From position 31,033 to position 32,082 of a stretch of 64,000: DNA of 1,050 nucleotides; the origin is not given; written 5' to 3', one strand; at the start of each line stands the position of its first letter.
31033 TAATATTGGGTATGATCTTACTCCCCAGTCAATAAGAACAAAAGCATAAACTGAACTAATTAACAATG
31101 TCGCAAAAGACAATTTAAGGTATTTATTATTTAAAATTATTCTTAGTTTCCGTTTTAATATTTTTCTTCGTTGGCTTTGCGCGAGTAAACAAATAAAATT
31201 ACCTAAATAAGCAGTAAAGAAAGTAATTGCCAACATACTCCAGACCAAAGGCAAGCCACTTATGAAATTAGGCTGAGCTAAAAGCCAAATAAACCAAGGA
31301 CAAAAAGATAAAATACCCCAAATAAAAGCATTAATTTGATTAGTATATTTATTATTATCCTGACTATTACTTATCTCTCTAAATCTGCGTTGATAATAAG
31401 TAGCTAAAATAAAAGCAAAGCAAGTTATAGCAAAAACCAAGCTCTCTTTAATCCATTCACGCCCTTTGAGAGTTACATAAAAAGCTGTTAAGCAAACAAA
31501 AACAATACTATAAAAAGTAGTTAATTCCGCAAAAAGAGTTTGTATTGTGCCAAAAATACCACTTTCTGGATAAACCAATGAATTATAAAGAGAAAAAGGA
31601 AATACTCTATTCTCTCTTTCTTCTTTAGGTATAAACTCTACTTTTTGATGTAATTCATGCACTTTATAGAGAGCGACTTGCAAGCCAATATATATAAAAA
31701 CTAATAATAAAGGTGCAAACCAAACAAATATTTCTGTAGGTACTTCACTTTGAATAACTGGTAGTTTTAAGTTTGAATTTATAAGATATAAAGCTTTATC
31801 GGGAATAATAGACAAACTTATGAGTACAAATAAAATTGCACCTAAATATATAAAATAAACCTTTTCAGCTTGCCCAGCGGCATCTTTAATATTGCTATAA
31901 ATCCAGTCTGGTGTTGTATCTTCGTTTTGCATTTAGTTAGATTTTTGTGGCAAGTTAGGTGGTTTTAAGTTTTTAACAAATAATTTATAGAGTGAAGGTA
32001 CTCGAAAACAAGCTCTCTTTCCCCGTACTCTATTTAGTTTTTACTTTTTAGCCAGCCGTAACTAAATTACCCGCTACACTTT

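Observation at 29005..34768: Co-directional cassette of patatin-like phospholipase, SGNH hydrolase and a 975-aa polytopic pentapeptide-repeat protein: candidate uncharacterised membrane-targeting (defence or effector) module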

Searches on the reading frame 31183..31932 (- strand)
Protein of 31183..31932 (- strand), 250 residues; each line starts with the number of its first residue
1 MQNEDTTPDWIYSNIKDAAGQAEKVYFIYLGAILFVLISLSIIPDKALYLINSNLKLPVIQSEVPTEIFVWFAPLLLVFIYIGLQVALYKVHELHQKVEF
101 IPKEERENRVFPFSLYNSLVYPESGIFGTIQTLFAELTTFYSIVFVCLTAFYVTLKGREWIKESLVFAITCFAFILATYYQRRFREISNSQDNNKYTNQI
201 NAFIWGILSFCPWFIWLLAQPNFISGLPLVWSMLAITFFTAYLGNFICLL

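Call 17: find_homologous_proteins(query=window:31183-31932:-, max_evalue=0.01)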
Query seq(250 aa): 575 candidates shared short words with the query, none scored E <= 0.01.

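Call 19: find_related_loci(query=window:31183-31932:-, collection=genome_contigs, flank=10000)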
Query window:31183-31932:- (250 aa) in genome_contigs; peptide patterns used: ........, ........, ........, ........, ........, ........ (x = any residue, [..] = any of these).
49 stretches matched a pattern, but none encodes a relative of the query by tblastn (E <= 1e-3).

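Call 21: find_related_loci(query=A1, collection=genome_contigs, flank=10000)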
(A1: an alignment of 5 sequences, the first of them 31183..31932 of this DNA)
Query A1 (250 aa) in genome_contigs; peptide patterns used: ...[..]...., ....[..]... (x = any residue, [..] = any of these).
28 stretches matched a pattern; 2 encode a relative of the query (tblastn E <= 1e-3); 2 distinct loci.
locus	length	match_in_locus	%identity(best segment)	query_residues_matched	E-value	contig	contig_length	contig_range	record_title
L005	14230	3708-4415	74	1-236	4e-118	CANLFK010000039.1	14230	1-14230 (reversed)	MAG: Candidatus Caenarcaniphilales bacterium isolate ZE-3nov15-135 genome assembly, contig: ZE-3nov15-C4719, whole genom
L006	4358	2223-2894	80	1-224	1e-119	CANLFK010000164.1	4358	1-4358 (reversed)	MAG: Candidatus Caenarcaniphilales bacterium isolate ZE-3nov15-135 genome assembly, contig: ZE-3nov15-C37403, whole geno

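Call 26: find_related_loci(query=A1, collection=metagenome_contigs, flank=10000)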
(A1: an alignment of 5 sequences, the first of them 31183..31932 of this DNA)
Query A1 (250 aa) in metagenome_contigs; peptide patterns used: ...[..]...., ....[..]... (x = any residue, [..] = any of these).
59 stretches matched a pattern; 1 encode a relative of the query (tblastn E <= 1e-3); 1 distinct loci.
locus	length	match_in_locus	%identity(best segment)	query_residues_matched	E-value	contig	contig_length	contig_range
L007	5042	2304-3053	100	1-250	7e-173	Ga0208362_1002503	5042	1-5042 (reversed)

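Call 28: search_protein_representatives(protein=window:31183-31932:-)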
Query: 250 residues. Proteins with E-value up to 0.001 (for the whole library): 228; up to 1e-10: 43; up to 1e-30: 2. The best 150 are listed.
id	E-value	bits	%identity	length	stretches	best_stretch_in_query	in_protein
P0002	5.5e-131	451.9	85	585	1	1-241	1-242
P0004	1.7e-112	391.3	75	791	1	1-237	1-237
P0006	3.0e-16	76.0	32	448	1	6-150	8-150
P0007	6.3e-15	71.7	27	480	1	5-187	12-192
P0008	1.1e-14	70.9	26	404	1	7-196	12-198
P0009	1.5e-14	70.5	30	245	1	3-179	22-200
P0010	1.8e-14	70.2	25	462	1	8-190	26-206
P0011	4.1e-14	69.0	31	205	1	2-153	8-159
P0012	5.9e-14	68.5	24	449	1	5-174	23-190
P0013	6.3e-14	68.4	29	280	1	6-186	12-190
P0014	7.7e-14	68.1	28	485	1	6-159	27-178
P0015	1.0e-13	67.7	28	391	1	5-183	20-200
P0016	1.0e-13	67.7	28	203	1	2-146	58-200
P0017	1.2e-13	67.5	30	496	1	6-149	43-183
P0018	1.9e-13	66.9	29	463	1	7-187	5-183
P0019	3.0e-13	66.2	25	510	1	6-178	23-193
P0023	1.3e-12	64.1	29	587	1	2-195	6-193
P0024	1.4e-12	64.0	25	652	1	5-173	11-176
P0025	1.7e-12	63.7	31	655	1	6-171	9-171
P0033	1.2e-11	60.9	29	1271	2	3-93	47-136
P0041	8.2e-11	58.2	27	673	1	3-190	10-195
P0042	8.3e-11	58.2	25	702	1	6-186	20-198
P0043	8.6e-11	58.1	27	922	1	7-154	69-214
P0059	3.7e-10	56.1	25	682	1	3-180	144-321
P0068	8.7e-10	54.8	27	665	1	5-175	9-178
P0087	1.1e-08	51.3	24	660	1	4-190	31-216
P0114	2.2e-07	47.0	22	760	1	11-236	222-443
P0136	1.9e-06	43.9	22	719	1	6-153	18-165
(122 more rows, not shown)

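Call 30: search_protein_families(library=pfam, alignment_id=A2, max_evalue=0.001)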
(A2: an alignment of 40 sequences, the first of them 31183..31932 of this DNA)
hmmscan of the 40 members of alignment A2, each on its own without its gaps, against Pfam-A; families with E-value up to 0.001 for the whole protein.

A. member 1, window:31183-31932:- (250 aa): 0 families

B. families by the number of members that match (of 40 scanned): 13 families
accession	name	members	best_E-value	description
PF00805.28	Pentapeptide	37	6.6e-163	Pentapeptide repeats (8 copies)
PF13599.13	Pentapeptide_4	37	1.7e-78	Pentapeptide repeat region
PF13576.12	Pentapeptide_3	36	2.6e-53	Pentapeptide repeats (9 copies)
PF25296.1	Decapeptide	13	3.1e-24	Decapeptide repeat region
PF07603.17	Lcl_C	4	2.2e-21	Lcl C-terminal domain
PF23894.2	LD_SV2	4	5.1e-17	SV2A/B/C luminal domain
PF06271.18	RDD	2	7.7e-18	RDD family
PF01471.23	PG_binding_1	1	1e-28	Putative peptidoglycan binding domain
PF17963.7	Big_9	1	1.6e-19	Bacterial Ig domain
PF17892.7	Cadherin_5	1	2.8e-13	Cadherin-like domain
PF17803.7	Cadherin_4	1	2.8e-10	Bacterial cadherin-like domain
PF13443.12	HTH_26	1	0.00012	Cro/C1-type HTH DNA-binding domain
PF03246.18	Pneumo_ncap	1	0.00019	Pneumovirus nucleocapsid protein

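Call 31: search_protein_families(library=ncbifam, proteins=[P0007, P0023], max_evalue=0.01)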
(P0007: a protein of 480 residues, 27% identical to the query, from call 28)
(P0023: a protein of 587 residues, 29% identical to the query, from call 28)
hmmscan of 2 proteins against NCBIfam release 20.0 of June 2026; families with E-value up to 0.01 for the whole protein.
P0007 (480 aa): 16 families
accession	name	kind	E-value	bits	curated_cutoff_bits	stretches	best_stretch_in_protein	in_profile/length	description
NF047416.1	penta_HetL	equivalog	4.2e-24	85.2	260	2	310-397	73-165/218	heterocyst differentiation pentapeptide repeat protein HetL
NF052603.1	penta_Alr5209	equivalog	5.2e-21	74.9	125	2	311-390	14-93/113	Alr5209 family pentapeptide repeat protein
NF011743.0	PRK15196.1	equivalog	2.6e-16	59.5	354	1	310-432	172-294/350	type III secretion system effector PipB2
NF011744.0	PRK15197.1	equivalog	3.5e-14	52.7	274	2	311-399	155-243/291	SPI-2 type III secretion system effector PipB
NF000349.1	mfpA_AE000516.2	equivalog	3.4e-08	33.5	360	1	311-395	78-162/183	pentapeptide repeat protein MfpA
NF000056.3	penta_rpt_QnrS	exception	1.9e-07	30.9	460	1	307-425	49-162/218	QnrS family quinolone resistance pentapeptide repeat protein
NF000071.4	penta_rpt_QnrA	exception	5.7e-07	29.5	450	1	316-386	118-188/218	QnrA family quinolone resistance pentapeptide repeat protein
NF033086.2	penta_rpt_Qnr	equivalog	6.4e-07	29.3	240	1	317-384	113-180/211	Qnr family pentapeptide repeat protein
NF012152.0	penta_rpt_QnrC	exception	1.1e-06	28.8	500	1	350-432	62-144/221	QnrC family quinolone resistance pentapeptide repeat protein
NF038182.1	penta_rpt_SmQnr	exception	3.8e-05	23.6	460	0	372-431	107-166/215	SmQnr family pentapeptide repeat protein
NF000421.1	penta_rpt_QnrVC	exception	4.4e-05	23.5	460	1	312-428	18-140/218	QnrVC family quinolone resistance pentapeptide repeat protein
NF012151.0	penta_rpt_QnrAS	exception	5.8e-05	23.2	490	1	312-426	54-163/218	QnrAS family quinolone resistance pentapeptide repeat protein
NF000139.2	penta_rpt_QnrD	exception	0.00075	19.5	425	1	316-446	80-210/214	QnrD family quinolone resistance pentapeptide repeat protein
NF000420.1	penta_rpt_QnrB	exception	0.0011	19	460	1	339-435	48-144/214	QnrB family quinolone resistance pentapeptide repeat protein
NF011904.1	PRK15377.1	subfamily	0.0066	14.9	500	1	310-416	24-134/606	type III secretion system effector HECT-type E3 ubiquitin transferase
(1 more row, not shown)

P0023 (587 aa): 17 families
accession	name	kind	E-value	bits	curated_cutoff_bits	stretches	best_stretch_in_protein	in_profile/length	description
NF052603.1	penta_Alr5209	equivalog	3.2e-47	159.3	125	4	273-349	18-94/113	Alr5209 family pentapeptide repeat protein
NF047416.1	penta_HetL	equivalog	8.4e-35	120.2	260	2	224-340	50-165/218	heterocyst differentiation pentapeptide repeat protein HetL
NF011743.0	PRK15196.1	equivalog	7.8e-25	87.5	354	2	230-358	190-317/350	type III secretion system effector PipB2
NF011744.0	PRK15197.1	equivalog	2.4e-22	79.4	274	2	236-331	157-252/291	SPI-2 type III secretion system effector PipB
NF000349.1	mfpA_AE000516.2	equivalog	2e-18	66.8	360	3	297-357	91-151/183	pentapeptide repeat protein MfpA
NF000071.4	penta_rpt_QnrA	exception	1.1e-17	64.6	450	2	233-375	47-199/218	QnrA family quinolone resistance pentapeptide repeat protein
NF033086.2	penta_rpt_Qnr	equivalog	2.9e-15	56.6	240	1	232-377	40-195/211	Qnr family pentapeptide repeat protein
NF000420.1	penta_rpt_QnrB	exception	1.8e-13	51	460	2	242-410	12-181/214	QnrB family quinolone resistance pentapeptide repeat protein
NF033375.2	penta_rpt_QnrE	exception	3.3e-13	50.1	480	1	236-420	6-192/214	QnrE family quinolone resistance pentapeptide repeat protein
NF038182.1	penta_rpt_SmQnr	exception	2.4e-12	47.2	460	2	252-336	114-198/215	SmQnr family pentapeptide repeat protein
NF012152.0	penta_rpt_QnrC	exception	7.4e-11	42.4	500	1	295-393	8-102/221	QnrC family quinolone resistance pentapeptide repeat protein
NF012151.0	penta_rpt_QnrAS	exception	2.9e-10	40.5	490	2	234-374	48-198/218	QnrAS family quinolone resistance pentapeptide repeat protein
NF000056.3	penta_rpt_QnrS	exception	6.9e-10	39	460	2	290-396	59-160/218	QnrS family quinolone resistance pentapeptide repeat protein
NF000421.1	penta_rpt_QnrVC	exception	2.5e-08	34.1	460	1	268-390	52-164/218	QnrVC family quinolone resistance pentapeptide repeat protein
NF000139.2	penta_rpt_QnrD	exception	5.3e-08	33.1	425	1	247-411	17-182/214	QnrD family quinolone resistance pentapeptide repeat protein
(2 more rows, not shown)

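Call 32: find_encoding_contigs(protein=P0007, flank=6000, max_places=3)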
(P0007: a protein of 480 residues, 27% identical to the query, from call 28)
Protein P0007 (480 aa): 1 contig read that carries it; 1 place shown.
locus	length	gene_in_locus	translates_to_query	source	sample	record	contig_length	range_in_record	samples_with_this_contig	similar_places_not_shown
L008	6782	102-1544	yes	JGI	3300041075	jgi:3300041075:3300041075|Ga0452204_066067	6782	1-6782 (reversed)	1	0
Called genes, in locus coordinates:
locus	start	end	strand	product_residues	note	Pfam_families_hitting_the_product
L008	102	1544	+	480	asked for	PF00805:Pentapeptide, PF13576:Pentapeptide_3 (faint), PF13599:Pentapeptide_4 (faint), PF00805:Pentapeptide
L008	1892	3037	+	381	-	PF20539:DUF6754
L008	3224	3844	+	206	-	-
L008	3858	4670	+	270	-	-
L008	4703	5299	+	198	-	-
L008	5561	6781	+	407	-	?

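Call 33: list_cluster_members(proteins=[P0006, P0008, P0010, P0012, P0014, P0017, P0018, P0019, P0023, P0025])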
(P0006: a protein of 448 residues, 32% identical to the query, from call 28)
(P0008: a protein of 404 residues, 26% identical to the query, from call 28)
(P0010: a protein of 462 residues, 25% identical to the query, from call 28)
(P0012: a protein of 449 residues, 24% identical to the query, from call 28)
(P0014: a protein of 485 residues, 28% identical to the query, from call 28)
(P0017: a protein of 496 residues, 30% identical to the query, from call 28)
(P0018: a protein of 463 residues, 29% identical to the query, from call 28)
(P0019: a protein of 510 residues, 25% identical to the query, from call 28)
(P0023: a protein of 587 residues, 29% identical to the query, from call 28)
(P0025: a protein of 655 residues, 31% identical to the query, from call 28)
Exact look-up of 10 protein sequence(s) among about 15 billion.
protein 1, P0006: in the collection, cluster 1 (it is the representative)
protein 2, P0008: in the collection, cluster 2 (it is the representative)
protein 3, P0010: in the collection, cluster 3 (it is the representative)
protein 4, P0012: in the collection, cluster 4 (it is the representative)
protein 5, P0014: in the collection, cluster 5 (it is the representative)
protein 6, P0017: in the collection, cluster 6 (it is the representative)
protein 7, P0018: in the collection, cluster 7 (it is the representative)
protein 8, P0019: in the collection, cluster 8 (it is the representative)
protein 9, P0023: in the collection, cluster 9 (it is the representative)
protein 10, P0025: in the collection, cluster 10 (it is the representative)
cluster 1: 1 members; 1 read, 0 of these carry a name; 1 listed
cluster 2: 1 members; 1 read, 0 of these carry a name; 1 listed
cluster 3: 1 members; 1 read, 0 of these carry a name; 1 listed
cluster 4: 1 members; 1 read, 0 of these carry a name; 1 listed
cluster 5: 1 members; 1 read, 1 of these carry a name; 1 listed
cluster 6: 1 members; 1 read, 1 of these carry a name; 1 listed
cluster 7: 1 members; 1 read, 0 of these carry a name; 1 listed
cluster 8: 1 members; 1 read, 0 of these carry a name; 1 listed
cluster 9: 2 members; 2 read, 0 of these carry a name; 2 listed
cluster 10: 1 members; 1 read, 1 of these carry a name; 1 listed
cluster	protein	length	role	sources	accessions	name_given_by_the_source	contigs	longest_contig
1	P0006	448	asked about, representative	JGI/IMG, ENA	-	-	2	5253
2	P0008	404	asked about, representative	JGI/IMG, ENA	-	-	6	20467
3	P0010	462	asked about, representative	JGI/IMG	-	-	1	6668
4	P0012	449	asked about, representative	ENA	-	-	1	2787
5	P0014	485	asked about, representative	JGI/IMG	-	uncharacterized protein YjbI with pentapeptide repeats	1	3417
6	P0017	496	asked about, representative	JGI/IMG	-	uncharacterized protein YjbI with pentapeptide repeats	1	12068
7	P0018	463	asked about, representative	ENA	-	-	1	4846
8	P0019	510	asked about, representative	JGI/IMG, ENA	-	-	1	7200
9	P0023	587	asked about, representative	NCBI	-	-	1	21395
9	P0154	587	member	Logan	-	-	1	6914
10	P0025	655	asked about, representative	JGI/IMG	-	uncharacterized protein YjbI with pentapeptide repeats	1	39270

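Call 34: find_encoding_contigs(protein=P0025, flank=8000, max_places=2)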
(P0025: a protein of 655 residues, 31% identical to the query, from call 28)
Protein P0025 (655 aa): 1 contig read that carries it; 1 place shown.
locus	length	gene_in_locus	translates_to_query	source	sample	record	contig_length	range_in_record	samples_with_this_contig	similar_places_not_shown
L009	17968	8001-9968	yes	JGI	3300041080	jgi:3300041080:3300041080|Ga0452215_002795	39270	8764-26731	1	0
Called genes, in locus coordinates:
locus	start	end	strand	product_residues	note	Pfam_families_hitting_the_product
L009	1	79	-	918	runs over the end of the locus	PF07244:POTRA, PF08479:POTRA_2 (faint), PF07244:POTRA, PF01103:Omp85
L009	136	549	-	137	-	PF01894:YjbQ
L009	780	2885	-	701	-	PF12969:DUF3857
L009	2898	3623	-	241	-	-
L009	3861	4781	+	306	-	PF01040:UbiA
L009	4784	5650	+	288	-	PF02219:MTHFR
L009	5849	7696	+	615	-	PF13231:PMT_2 (weak), PF13424:TPR_12 (weak), PF13414:TPR_11 (weak), PF13432:TPR_16, PF14559:TPR_19 (weak), PF00515:TPR_1, PF07719:TPR_2, PF13424:TPR_12 (weak), +9 more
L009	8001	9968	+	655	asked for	PF00805:Pentapeptide, PF13576:Pentapeptide_3 (faint), PF13599:Pentapeptide_4, PF00805:Pentapeptide, PF25296:Decapeptide (weak), PF00805:Pentapeptide, PF13599:Pentapeptide_4, PF00805:Pentapeptide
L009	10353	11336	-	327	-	PF01207:Dus, PF01180:DHO_dh (faint), PF00977:His_biosynth (weak)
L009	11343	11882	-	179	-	PF00578:AhpC-TSA, PF08534:Redoxin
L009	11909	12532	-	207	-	PF13728:TraF (faint), PF00578:AhpC-TSA, PF08534:Redoxin, PF00085:Thioredoxin (faint), PF13098:Thioredoxin_2, PF13905:Thioredoxin_8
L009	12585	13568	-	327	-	PF13185:GAF_2, PF01590:GAF, PF13492:GAF_3 (weak), PF00990:GGDEF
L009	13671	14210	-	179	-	PF08534:Redoxin, PF00578:AhpC-TSA, PF13098:Thioredoxin_2, PF13905:Thioredoxin_8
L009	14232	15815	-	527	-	PF09699:Paired_CXXCH_1 (faint), PF14522:Cytochrome_C7 (faint), PF14537:Cytochrom_c3_2 (faint), PF22113:Mtrc-MtrF_II-IV_dom (faint), PF13435:Cytochrome_C554 (faint)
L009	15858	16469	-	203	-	-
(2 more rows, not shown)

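Call 35: find_encoding_contigs(protein=P0023, flank=8000, max_places=2)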
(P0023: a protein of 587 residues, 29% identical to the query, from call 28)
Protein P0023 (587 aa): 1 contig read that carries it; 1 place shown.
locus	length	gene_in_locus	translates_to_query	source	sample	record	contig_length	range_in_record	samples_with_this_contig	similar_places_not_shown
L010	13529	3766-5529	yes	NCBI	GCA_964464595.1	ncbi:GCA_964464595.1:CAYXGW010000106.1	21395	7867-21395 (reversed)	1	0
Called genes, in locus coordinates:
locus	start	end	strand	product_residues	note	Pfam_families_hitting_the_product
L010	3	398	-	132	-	?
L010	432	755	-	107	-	PF03551:PadR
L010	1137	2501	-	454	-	PF18538:DUF5624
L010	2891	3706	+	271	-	-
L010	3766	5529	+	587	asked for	PF00805:Pentapeptide, PF13576:Pentapeptide_3 (faint), PF13599:Pentapeptide_4 (weak), PF00805:Pentapeptide, PF13599:Pentapeptide_4, PF00805:Pentapeptide, PF07603:Lcl_C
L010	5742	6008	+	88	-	PF13166:AAA_13 (weak)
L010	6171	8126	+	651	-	PF13166:AAA_13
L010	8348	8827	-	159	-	-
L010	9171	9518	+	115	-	PF01740:STAS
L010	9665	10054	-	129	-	PF12844:HTH_19, PF01381:HTH_3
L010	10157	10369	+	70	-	-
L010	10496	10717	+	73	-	-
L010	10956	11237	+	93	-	-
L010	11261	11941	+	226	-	-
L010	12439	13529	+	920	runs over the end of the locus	PF25210:Kelch_FKB95 (faint), PF07250:Glyoxal_oxid_N, PF24681:Kelch_KLHDC2_KLHL20_DRC7 (faint), PF01344:Kelch_1 (faint), PF07250:Glyoxal_oxid_N, PF13964:Beta-prop_Calicin (weak), PF09118:GO-like_E_set, PF18962:Por_Secre_tail (weak), +2 more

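Call 36: find_encoding_contigs(protein=P0008, flank=8000, max_places=2)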
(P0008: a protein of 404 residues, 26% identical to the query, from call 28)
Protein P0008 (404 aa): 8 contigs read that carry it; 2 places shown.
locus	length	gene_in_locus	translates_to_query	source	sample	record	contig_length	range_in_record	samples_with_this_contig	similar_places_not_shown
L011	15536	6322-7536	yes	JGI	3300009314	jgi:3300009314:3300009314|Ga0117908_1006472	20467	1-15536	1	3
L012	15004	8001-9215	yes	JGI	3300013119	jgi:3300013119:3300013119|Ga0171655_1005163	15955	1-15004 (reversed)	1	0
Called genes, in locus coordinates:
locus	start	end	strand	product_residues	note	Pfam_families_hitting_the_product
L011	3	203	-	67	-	?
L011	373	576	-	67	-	-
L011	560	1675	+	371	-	PF00155:Aminotran_1_2, PF01053:Cys_Met_Meta_PP, PF01041:DegT_DnrJ_EryC1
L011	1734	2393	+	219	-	PF02687:FtsX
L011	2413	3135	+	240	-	PF02463:SMC_N (faint), PF00005:ABC_tran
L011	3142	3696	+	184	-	PF03602:Cons_hypoth95, PF05175:MTS (weak)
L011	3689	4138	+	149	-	-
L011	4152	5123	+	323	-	PF05048:NosD (weak), PF28492:Beta_helix_4, PF13229:Beta_helix, PF05048:NosD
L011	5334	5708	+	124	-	PF05973:Gp49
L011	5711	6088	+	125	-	PF13744:HTH_37, PF01381:HTH_3 (weak)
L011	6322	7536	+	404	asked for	PF13576:Pentapeptide_3 (faint), PF13599:Pentapeptide_4 (weak), PF00805:Pentapeptide, PF13599:Pentapeptide_4, PF00805:Pentapeptide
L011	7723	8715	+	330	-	PF03366:YEATS (faint), PF20305:pYEATS (faint)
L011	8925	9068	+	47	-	-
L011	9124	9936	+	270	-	PF14261:DUF4351 (weak)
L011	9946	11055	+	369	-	-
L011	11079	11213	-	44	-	-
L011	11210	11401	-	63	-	-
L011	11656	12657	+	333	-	-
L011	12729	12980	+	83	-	PF14261:DUF4351 (weak)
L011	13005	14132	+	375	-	PF05343:Peptidase_M42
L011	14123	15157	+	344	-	PF05343:Peptidase_M42, PF01546:Peptidase_M20 (weak)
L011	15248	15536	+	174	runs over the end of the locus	-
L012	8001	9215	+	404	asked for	PF13576:Pentapeptide_3 (faint), PF13599:Pentapeptide_4 (weak), PF00805:Pentapeptide, PF13599:Pentapeptide_4, PF00805:Pentapeptide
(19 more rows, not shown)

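Call 48: search_protein_families(library=pfam, proteins=[L005:6043-6930:+, L006:1253-2221:+], max_evalue=0.1)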
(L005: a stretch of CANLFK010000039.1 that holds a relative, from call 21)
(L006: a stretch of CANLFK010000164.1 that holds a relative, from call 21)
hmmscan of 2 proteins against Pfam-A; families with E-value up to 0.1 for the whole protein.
L005:6043-6930:+ (295 aa): 1 family
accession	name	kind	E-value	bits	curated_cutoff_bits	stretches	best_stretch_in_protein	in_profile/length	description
PF11728.13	ArAE_1_C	-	0.0093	16.5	22.4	1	10-89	64-144/166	Putative aromatic acid exporter C-terminal domain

L006:1253-2221:+ (322 aa): 1 family
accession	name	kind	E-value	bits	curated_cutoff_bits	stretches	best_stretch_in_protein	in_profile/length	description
PF04326.19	SLFN_AlbA_2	-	2.3e-08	35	25.3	1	15-144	1-114/118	Schlafen, AlbA_2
